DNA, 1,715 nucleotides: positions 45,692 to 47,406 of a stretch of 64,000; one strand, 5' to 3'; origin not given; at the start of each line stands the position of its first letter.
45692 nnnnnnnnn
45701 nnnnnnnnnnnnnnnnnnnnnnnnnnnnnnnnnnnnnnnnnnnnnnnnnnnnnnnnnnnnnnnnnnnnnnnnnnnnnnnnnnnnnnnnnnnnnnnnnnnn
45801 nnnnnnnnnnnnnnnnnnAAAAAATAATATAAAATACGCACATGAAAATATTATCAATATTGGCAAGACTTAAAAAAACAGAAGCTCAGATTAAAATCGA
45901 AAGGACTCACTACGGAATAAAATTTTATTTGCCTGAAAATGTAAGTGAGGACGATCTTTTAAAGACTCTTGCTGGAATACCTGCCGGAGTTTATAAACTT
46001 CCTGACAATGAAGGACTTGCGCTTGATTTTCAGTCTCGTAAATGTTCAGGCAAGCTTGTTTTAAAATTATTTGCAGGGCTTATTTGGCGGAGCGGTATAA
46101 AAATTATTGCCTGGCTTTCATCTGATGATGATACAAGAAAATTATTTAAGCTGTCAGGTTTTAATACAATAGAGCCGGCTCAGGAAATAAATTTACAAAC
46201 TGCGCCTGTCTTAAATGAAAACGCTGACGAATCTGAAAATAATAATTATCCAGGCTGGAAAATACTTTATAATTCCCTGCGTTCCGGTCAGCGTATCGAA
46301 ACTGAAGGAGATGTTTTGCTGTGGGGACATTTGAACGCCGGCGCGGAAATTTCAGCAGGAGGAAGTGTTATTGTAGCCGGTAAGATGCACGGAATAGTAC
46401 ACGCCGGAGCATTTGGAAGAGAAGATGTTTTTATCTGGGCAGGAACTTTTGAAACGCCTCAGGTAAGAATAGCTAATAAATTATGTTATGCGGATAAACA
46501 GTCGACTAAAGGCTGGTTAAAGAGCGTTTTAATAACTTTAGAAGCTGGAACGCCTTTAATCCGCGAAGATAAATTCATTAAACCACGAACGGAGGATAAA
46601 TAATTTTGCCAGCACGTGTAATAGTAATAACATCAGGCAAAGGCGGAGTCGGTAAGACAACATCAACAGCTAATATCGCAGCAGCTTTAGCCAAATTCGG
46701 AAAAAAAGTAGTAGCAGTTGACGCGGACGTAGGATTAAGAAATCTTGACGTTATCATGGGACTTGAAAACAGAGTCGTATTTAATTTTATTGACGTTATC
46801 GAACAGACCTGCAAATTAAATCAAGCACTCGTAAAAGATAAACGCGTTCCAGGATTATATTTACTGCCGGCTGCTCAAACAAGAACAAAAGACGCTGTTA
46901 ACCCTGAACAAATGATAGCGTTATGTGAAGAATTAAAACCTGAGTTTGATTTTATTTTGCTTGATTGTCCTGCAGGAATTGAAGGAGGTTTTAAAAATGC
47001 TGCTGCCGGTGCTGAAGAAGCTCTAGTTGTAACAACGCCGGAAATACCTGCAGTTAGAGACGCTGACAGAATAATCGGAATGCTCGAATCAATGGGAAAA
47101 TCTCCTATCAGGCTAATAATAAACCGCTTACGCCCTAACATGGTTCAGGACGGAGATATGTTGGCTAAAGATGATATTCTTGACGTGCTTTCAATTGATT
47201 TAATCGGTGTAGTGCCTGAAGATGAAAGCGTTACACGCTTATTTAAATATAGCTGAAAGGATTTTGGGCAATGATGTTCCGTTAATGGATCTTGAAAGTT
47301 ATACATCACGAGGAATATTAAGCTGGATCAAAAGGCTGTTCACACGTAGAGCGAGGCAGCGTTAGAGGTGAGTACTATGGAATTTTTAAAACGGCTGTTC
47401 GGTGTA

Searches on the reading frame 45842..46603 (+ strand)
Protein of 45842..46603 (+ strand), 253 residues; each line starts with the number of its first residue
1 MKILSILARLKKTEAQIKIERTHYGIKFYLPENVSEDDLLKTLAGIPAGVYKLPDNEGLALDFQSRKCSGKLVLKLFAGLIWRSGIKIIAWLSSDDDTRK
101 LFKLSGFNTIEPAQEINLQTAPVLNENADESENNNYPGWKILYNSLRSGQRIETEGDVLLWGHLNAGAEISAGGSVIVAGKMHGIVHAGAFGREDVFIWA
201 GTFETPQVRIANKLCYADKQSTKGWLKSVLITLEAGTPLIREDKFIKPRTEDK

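Call 75: search_protein_families(library=pfam, proteins=[window:45842-46603:+], max_evalue=0.0001)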
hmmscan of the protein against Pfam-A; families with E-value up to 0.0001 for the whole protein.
window:45842-46603:+ (253 aa): 1 family
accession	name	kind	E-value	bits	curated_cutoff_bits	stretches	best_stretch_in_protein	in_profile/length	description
PF03775.22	MinC_C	-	1.2e-23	83.5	33.2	1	143-235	3-96/102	Septum formation inhibitor MinC, C-terminal domain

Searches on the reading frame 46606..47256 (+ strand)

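Call 75: search_protein_families(library=pfam, proteins=[window:46606-47256:+], max_evalue=0.0001)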
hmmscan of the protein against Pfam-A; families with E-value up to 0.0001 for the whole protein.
window:46606-47256:+ (216 aa): 7 families
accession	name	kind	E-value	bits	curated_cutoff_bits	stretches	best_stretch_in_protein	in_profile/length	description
PF01656.29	CbiA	-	5.5e-24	85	25.4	1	6-212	1-118/125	CobQ/CobB/MinD/ParA nucleotide binding domain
PF13614.12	AAA_31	-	1.7e-21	77.4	27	1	4-163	2-167/177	AAA domain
PF10609.15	ParA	-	4.5e-17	62.7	27.1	1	4-173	4-173/246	NUBPL iron-transfer P-loop NTPase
PF09140.17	MipZ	-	5.6e-12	46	20.7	1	4-137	1-123/262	ATPase MipZ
PF00142.24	Fer4_NifH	-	2.8e-10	40.6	25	1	9-42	5-38/271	4Fe-4S iron sulfur cluster binding proteins, NifH/frxC family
PF02374.21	ArsA_ATPase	-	9.4e-10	38.6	24.3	1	6-41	3-38/305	Anion-transporting ATPase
PF06564.18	CBP_BcsQ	-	2.2e-09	37.6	21.3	1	5-149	3-151/234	Cellulose biosynthesis protein BcsQ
